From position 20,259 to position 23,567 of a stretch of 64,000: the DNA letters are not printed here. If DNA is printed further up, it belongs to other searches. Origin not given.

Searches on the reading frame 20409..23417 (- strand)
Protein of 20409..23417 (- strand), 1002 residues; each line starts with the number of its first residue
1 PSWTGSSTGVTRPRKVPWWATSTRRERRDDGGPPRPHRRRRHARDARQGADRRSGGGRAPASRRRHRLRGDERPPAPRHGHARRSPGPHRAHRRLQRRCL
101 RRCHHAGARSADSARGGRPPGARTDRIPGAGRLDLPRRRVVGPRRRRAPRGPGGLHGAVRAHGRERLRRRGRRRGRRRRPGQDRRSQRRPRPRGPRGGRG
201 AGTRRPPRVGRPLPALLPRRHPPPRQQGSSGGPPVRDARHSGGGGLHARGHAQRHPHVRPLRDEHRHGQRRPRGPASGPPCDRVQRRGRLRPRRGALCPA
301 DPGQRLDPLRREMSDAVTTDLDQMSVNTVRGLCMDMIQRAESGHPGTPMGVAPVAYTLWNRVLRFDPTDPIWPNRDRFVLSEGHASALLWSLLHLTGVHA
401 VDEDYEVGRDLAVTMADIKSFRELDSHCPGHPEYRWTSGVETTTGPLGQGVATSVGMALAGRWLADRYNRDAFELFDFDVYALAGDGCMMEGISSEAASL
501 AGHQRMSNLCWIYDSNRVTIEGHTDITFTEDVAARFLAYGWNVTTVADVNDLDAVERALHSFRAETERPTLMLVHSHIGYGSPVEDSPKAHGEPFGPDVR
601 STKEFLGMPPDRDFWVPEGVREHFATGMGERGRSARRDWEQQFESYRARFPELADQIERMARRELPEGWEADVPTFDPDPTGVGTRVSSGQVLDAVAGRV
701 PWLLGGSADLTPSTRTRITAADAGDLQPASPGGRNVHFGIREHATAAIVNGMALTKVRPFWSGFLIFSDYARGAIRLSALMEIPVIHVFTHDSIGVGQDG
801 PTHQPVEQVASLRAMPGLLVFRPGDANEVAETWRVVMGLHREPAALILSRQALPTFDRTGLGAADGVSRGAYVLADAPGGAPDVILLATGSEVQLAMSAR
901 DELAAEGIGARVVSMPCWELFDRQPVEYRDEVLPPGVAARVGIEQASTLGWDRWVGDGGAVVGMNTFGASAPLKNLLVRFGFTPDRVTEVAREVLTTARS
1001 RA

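Call 8: search_protein_families(library=pfam, proteins=[window:20409-23417:-], max_evalue=0.001)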
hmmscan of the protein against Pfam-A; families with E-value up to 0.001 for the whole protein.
window:20409-23417:- (1002 aa): 4 families
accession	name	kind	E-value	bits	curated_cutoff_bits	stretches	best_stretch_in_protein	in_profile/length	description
PF00456.26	Transketolase_N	-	2.6e-120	401.8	22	1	322-666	2-334/334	Transketolase, thiamine diphosphate binding domain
PF02779.29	Transket_pyr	-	2e-45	155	27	1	684-854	4-173/174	Transketolase, pyrimidine binding domain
PF22613.1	Transketolase_C_1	-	2.1e-42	144.3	27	1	870-983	1-113/113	Transketolase-like TK C-terminal domain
PF02780.25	Transketolase_C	-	6.3e-14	52.4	25.9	1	881-987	9-124/124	Transketolase, C-terminal domain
